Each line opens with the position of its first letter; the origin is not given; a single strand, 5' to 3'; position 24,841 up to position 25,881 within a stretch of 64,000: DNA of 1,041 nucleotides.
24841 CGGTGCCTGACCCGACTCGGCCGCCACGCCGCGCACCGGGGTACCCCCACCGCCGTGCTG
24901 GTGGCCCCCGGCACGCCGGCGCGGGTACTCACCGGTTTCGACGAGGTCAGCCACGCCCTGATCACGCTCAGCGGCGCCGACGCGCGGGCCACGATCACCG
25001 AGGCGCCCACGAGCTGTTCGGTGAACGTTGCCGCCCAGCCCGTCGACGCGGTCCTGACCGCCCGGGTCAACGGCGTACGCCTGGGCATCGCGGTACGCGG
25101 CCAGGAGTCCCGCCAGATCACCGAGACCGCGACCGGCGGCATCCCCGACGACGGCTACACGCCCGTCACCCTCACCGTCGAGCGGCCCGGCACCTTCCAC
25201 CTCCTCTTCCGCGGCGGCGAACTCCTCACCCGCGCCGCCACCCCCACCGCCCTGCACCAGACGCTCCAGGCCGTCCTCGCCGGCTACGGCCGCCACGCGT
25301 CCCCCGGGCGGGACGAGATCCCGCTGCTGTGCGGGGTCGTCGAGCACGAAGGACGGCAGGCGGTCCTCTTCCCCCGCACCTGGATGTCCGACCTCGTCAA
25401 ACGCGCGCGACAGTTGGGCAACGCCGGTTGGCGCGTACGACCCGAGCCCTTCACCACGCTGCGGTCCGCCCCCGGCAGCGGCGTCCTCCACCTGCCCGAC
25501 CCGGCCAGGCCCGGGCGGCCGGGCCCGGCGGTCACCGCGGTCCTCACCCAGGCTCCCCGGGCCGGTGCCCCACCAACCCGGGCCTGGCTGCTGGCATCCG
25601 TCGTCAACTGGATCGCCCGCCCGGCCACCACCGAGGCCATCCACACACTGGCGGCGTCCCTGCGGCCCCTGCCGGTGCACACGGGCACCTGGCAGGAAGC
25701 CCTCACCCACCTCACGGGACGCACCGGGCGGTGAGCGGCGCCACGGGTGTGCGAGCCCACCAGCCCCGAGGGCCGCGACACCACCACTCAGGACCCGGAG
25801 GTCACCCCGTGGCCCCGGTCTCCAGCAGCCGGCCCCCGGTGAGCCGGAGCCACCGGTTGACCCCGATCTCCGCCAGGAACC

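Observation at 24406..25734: RRE (PqqD-like) fused to a CxxC thioredoxin fold, a candidate leader-guided disulfide-forming enzyme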

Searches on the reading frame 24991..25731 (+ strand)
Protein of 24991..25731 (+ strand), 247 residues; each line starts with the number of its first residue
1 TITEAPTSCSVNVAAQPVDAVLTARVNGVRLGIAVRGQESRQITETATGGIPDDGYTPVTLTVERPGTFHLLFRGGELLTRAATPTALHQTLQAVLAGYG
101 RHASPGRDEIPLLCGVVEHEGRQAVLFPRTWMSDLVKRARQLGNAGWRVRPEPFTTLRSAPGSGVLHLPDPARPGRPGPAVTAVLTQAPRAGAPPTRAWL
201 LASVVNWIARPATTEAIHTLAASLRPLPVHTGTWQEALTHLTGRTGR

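Call 43: search_solved_structures(query=A2, max_evalue=10, show_alignments=2)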
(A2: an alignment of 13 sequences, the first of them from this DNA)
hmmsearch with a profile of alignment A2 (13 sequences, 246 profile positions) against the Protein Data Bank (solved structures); distinct sequences matched with E-value up to 10: 0.

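Call 73: predict_structure(alignment_id=A2)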
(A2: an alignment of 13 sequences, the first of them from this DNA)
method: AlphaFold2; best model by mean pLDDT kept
length: 247 residues; sequences in the alignment: 13
mean_pLDDT: 87.0   pTM: 0.85
mean pLDDT of the five models: 87.0, 86.1, 83.1, 79.9, 68.3
residues with pLDDT >= 90: 141; 70-90: 88; 50-70: 14; < 50: 4
segments of 3 or more residues with pLDDT < 50: none
pLDDT, mean of each block of 10 residues (from residue 1): 58 76 86 91 89 81 92 91 93 91 82 94 93 95 94 89 84 80 89 84 93 91 93 93 66
secondary structure, 60 per line:
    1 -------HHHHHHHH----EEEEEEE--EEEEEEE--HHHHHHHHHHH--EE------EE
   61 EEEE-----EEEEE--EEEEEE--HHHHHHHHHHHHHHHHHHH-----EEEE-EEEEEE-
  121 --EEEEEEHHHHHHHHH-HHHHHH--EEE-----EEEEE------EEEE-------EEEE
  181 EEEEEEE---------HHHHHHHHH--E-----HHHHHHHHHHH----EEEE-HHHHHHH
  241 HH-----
elements in order: H8-15 E20-26 E29-35 H38-48 E59-64 E70-74 E77-82 H85-103 E109-112 E114-119 E123-128 H129-137 H139-144 E147-149 E155-159 E166-169 E177-187 H197-205 H214-224 E229-232 H234-242

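Call 75: search_protein_representatives(alignment_id=A2)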
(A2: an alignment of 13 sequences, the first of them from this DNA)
Query: 13 sequences, 246 profile positions. Proteins with E-value up to 0.001 (for the whole library): 120; up to 1e-10: 28; up to 1e-30: 21. The best 120 are listed.
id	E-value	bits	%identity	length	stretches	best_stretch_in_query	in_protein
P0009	3.6e-110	383.5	-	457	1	1-242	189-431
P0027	2.9e-95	334.7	-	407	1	1-243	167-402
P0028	1.9e-91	322.2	-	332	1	2-242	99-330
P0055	2.6e-74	266.1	-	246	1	22-241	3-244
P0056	3.2e-71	255.9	-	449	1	2-241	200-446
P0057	1.0e-70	254.3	-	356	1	2-241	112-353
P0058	2.8e-70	252.8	-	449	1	1-243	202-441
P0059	1.1e-69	250.9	-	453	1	1-242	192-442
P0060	4.4e-69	248.9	-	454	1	2-241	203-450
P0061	1.1e-68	247.6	-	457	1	1-240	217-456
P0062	5.0e-66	238.9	-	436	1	2-239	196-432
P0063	1.2e-65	237.7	-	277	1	1-239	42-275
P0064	3.1e-62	226.5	-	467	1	1-242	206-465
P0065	2.3e-60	220.4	-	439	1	2-243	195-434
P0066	4.9e-59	216.0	-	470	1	1-240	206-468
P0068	2.9e-49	184.0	-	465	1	1-240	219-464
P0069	1.9e-40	155.1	-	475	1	1-240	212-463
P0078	2.1e-13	66.6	-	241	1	68-239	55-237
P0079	1.2e-11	60.8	-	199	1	64-239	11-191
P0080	2.8e-09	53.0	-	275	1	69-219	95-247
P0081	2.3e-08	50.1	-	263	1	68-180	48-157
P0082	2.8e-08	49.8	-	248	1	67-228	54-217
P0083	1.3e-07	47.7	-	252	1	64-162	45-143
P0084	1.7e-07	47.2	-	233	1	22-183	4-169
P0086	4.9e-07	45.7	-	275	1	13-166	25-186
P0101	9.5e-06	41.5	-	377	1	67-160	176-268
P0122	7.5e-05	38.6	-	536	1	27-214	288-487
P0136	1.9e-04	37.2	-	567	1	68-239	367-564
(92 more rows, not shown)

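Call 76: search_protein_families(library=ncbifam, proteins=[P0078, P0079, P0080, P0081, P0082, P0083, P0084, P0086, P0101, P0122], max_evalue=0.01)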
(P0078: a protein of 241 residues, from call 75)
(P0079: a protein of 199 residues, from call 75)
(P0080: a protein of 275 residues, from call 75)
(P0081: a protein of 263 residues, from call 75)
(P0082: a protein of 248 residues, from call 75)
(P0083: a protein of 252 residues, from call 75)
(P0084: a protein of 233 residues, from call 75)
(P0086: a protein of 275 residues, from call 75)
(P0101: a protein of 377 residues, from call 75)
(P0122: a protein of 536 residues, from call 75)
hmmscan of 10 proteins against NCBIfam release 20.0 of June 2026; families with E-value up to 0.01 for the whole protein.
P0078 (241 aa): 0 families

P0079 (199 aa): 0 families

P0080 (275 aa): 0 families

P0081 (263 aa): 0 families

P0082 (248 aa): 0 families

P0083 (252 aa): 0 families

P0084 (233 aa): 0 families

P0086 (275 aa): 0 families

P0101 (377 aa): 2 families
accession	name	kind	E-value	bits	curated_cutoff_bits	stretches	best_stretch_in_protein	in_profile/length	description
TIGR04248.1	SCM_PqqD_rel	equivalog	6.5e-07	29.5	100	1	26-89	16-79/84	SynChlorMet cassette protein ScmD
NF033530.1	lasso_PqqD_Strm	exception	0.0024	18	70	1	21-90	8-77/78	lasso peptide biosynthesis PqqD family chaperone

P0122 (536 aa): 6 families
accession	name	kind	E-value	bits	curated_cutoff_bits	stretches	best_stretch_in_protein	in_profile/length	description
NF002854.0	PRK03147.1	subfamily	1.8e-08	34.5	170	1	108-226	36-156/176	thiol-disulfide oxidoreductase ResA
TIGR03859.1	PQQ_PqqD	equivalog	6.1e-07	29.2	46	1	29-90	19-79/81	pyrroloquinoline quinone biosynthesis peptide chaperone PqqD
NF041054.1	WAxxUGC_long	equivalog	2.1e-05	24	300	1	114-222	84-194/354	ResA-like WAxxUGC motif-containing protein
NF047696.1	ThlDiSintTplARhiz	equivalog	0.00021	21.1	230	1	112-220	75-191/219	thiol:disulfide interchange protein TlpA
NF033530.1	lasso_PqqD_Strm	exception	0.0004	20.6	70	1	38-90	25-77/78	lasso peptide biosynthesis PqqD family chaperone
TIGR04302.1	geo_PqqD_fam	equivalog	0.00061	20.2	100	1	20-91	32-100/102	GeoRSP system PqqD family peptide chaperone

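Call 77: search_protein_families(library=pfam, proteins=[P0078, P0079, P0080, P0081, P0082, P0083, P0084, P0086, P0101, P0122], max_evalue=0.01)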
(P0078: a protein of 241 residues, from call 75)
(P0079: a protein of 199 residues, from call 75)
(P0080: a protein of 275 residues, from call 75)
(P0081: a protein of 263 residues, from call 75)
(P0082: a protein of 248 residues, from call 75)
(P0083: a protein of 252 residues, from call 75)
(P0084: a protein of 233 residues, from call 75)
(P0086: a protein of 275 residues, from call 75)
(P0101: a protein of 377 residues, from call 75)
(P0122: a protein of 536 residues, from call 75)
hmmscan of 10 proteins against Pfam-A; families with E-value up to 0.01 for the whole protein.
P0078 (241 aa): 0 families

P0079 (199 aa): 0 families

P0080 (275 aa): 0 families

P0081 (263 aa): 0 families

P0082 (248 aa): 0 families

P0083 (252 aa): 0 families

P0084 (233 aa): 0 families

P0086 (275 aa): 0 families

P0101 (377 aa): 1 family
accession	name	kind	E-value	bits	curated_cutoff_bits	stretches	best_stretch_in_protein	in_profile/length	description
PF05402.18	PqqD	-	6.4e-09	36.4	23.4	1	25-90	1-66/67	Coenzyme PQQ synthesis protein D (PqqD)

P0122 (536 aa): 3 families
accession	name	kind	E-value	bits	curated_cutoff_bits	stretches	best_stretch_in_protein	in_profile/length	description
PF05402.18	PqqD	-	1.7e-12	47.9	23.4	1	34-91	10-67/67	Coenzyme PQQ synthesis protein D (PqqD)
PF08534.16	Redoxin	-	9.8e-06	25.9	26.6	1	111-226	3-132/148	Redoxin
PF00578.27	AhpC-TSA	-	1.2e-05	25.7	26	1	111-224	2-123/124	AhpC/TSA family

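Call 79: find_encoding_contigs(protein=P0136, flank=6000, max_places=3)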
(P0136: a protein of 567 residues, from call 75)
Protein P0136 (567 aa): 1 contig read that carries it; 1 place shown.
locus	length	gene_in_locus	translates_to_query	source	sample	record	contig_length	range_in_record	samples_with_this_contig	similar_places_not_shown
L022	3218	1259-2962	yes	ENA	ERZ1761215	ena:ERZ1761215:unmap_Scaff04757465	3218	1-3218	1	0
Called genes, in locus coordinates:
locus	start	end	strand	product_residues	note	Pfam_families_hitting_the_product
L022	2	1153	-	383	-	PF07992:Pyr_redox_2, PF21706:FCSD_central (faint)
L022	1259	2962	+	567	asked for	PF05402:PqqD, PF00578:AhpC-TSA, PF08534:Redoxin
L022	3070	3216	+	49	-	?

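Call 82: find_encoding_contigs(protein=P0122, flank=6000, max_places=3)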
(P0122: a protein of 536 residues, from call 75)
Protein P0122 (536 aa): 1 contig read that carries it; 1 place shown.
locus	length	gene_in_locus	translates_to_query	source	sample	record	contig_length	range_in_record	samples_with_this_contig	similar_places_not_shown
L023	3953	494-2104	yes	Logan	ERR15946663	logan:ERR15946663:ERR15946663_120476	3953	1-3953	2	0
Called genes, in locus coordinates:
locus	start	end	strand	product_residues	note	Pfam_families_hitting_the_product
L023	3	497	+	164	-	?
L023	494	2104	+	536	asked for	PF05402:PqqD, PF08534:Redoxin (weak), PF00578:AhpC-TSA (weak)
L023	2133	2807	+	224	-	PF01569:PAP2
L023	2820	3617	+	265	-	PF17784:Sulfotransfer_4 (faint)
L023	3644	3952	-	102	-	?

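Call 85: find_encoding_contigs(protein=P0084, flank=7000, max_places=3)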
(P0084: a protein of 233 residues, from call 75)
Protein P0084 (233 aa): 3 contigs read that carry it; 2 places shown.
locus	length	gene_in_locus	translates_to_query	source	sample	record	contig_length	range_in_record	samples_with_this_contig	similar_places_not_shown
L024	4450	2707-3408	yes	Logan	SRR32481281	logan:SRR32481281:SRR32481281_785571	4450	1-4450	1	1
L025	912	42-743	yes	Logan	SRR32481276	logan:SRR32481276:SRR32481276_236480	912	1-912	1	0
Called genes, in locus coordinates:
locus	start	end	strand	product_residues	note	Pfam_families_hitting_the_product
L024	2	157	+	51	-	?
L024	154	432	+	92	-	PF05402:PqqD (weak)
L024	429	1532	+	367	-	PF14907:NTP_transf_5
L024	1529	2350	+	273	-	-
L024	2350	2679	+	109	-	PF05402:PqqD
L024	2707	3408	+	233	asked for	-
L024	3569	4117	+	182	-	-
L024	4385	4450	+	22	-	?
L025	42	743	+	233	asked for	-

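Call 86: find_encoding_contigs(protein=P0078, flank=7000, max_places=3)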
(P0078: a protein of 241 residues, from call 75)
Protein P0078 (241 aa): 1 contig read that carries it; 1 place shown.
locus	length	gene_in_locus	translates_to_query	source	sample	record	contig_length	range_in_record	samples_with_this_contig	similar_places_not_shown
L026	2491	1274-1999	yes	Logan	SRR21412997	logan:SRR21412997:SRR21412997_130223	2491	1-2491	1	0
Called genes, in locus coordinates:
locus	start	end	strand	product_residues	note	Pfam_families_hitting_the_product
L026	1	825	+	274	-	?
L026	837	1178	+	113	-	PF05402:PqqD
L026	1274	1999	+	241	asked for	-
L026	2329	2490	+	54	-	?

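Call 87: search_protein_families(library=ncbifam, proteins=[L024:1529-2347:+, L024:429-1529:+, L024:2350-2676:+, L024:2707-3405:+, L024:3569-4114:+, L024:154-429:+, L026:1-822:+, L026:837-1175:+], max_evalue=0.1)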
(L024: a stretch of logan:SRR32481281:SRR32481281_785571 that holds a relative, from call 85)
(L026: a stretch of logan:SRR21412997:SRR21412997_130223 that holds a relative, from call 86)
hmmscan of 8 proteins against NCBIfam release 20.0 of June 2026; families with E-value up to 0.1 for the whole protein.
L024:1529-2347:+ (273 aa): 3 families
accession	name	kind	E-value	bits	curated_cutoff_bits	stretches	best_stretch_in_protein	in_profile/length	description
TIGR04352.1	HprK_rel_A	equivalog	2.3e-26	92.5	200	1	91-269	95-278/280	HprK-related kinase A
TIGR04355.1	HprK_rel_B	hypoth_equivalog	0.017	14.2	200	1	91-135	143-187/351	HprK-related kinase B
TIGR00679.1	hpr-ser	equivalog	0.058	12.6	240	1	94-135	133-174/300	HPr(Ser) kinase/phosphatase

L024:429-1529:+ (367 aa): 0 families

L024:2350-2676:+ (109 aa): 5 families
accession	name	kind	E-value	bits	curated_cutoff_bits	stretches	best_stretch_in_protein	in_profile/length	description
TIGR04353.1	PqqD_rel_X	equivalog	1.1e-05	26.3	35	1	20-89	1-73/74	HPr-rel-A system PqqD family peptide chaperone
TIGR04248.1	SCM_PqqD_rel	equivalog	1.7e-05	24.9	100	1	19-83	11-75/84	SynChlorMet cassette protein ScmD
NF033530.1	lasso_PqqD_Strm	exception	5.2e-05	23.4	70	1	13-88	2-77/78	lasso peptide biosynthesis PqqD family chaperone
NF050149.1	RiPP_bind_ApyI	equivalog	0.021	14.1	200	1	30-89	202-258/260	RiPP maturation protein ApyI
NF033536.1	lasso_PqqD_Bac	exception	0.037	14.2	80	1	18-89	15-86/88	lasso peptide biosynthesis PqqD family chaperone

L024:2707-3405:+ (233 aa): 0 families

L024:3569-4114:+ (182 aa): 0 families

L024:154-429:+ (92 aa): 3 families
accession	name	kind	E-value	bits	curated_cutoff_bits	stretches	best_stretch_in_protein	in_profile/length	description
NF041258.1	motor_HelR_2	exception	0.014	13.6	1100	1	14-57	532-575/713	RNA polymerase recycling motor ATPase HelR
NF041465.1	HelD_MYCSM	equivalog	0.019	13.1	1051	1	15-57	538-580/719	RNA polymerase recycling motor HelD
NF033536.1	lasso_PqqD_Bac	exception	0.051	13.7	80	1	34-81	34-83/88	lasso peptide biosynthesis PqqD family chaperone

L026:1-822:+ (274 aa): 17 families
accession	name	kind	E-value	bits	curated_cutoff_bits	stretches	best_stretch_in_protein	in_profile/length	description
TIGR03029.1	EpsG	equivalog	5.3e-22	78.3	313.8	1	55-222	106-271/274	chain length determinant protein tyrosine kinase EpsG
TIGR03018.1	pepcterm_TyrKin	hypoth_equivalog_domain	1.4e-16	60.4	230.65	1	55-207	38-193/207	XrtA-associated tyrosine autokinase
NF007350.0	PRK09841.1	equivalog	8.7e-16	57.2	1248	1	57-226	536-703/726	tyrosine-protein kinase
TIGR01007.1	eps_fam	subfamily_domain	1.2e-13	51.1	108.05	1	50-228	15-192/204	polysaccharide biosynthesis tyrosine autokinase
TIGR01005.1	eps_transp_fam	subfamily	1.2e-10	40.3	411.7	1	55-226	549-718/754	exopolysaccharide transport protein family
TIGR01969.1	minD_arch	subfamily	7.9e-09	35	201.75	1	55-196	3-141/251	cell division ATPase MinD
NF008568.0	PRK11519.1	equivalog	3.6e-08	32.1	1068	1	62-224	536-696/720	tyrosine-protein kinase Wzc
TIGR03371.1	cellulose_yhjQ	equivalog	1.5e-06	27.9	157.85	1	54-219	3-169/246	cellulose biosynthesis protein BcsQ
NF047398.1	AAA_KGGVGR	domain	5.4e-06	26.9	90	1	63-202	13-157/190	KGGVGR-motif variant AAA ATPase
NF041546.1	ParA_partition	equivalog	6.6e-05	22.5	180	1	55-88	2-35/203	ParA family partition ATPase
NF041136.1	MrpORP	equivalog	0.00012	21.5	450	1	55-106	8-59/365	iron-sulfur cluster carrier protein MrpORP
TIGR01968.1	minD_bact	equivalog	0.00076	18.9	212.9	1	57-92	6-41/261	septum site-determining protein MinD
NF053622.1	ATPseBagAMYCTU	equivalog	0.00093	18.7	400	1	56-102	10-55/325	ATPase BagA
TIGR03815.1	CpaE_hom_Actino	equivalog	0.00093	18.4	154.45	1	48-211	107-269/340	septum site-determining protein Ssd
NF040564.1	SCO2523_fam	equivalog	0.0012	18.2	200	1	62-137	10-79/305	SCO2523 family variant P-loop protein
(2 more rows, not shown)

L026:837-1175:+ (113 aa): 7 families
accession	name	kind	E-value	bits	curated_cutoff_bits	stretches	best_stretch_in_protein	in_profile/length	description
NF033530.1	lasso_PqqD_Strm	exception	7e-09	35.8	70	1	32-99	10-77/78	lasso peptide biosynthesis PqqD family chaperone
TIGR04248.1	SCM_PqqD_rel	equivalog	8.6e-09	35.5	100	1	28-99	9-80/84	SynChlorMet cassette protein ScmD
TIGR04353.1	PqqD_rel_X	equivalog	1.7e-08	35.3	35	1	31-100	1-73/74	HPr-rel-A system PqqD family peptide chaperone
TIGR03859.1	PQQ_PqqD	equivalog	1.3e-07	31.4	46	1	44-100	25-80/81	pyrroloquinoline quinone biosynthesis peptide chaperone PqqD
NF033536.1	lasso_PqqD_Bac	exception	2.3e-07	30.9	80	1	31-100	17-86/88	lasso peptide biosynthesis PqqD family chaperone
TIGR04302.1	geo_PqqD_fam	equivalog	1.3e-06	28.8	100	1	33-100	36-100/102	GeoRSP system PqqD family peptide chaperone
NF002535.0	PRK02079.1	equivalog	0.055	13.3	101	1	35-91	28-80/92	pyrroloquinoline quinone biosynthesis peptide chaperone PqqD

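Call 96: find_encoding_contigs(protein=P0069, flank=5000, max_places=2)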
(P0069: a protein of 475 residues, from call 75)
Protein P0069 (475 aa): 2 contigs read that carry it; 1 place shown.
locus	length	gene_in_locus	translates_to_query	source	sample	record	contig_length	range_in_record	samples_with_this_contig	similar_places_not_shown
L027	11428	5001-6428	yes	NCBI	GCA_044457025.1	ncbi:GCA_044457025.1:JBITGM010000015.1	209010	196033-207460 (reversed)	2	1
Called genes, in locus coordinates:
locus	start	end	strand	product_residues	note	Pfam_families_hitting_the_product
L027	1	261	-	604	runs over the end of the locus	PF20248:DUF6603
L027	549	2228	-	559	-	-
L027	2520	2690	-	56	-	-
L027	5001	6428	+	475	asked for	-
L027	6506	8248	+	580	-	PF00005:ABC_tran, PF02463:SMC_N (faint)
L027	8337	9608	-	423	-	PF02310:B12-binding, PF04055:Radical_SAM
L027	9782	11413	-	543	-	PF00890:FAD_binding_2, PF01266:DAO (faint), PF07992:Pyr_redox_2 (faint), PF02910:Succ_DH_flav_C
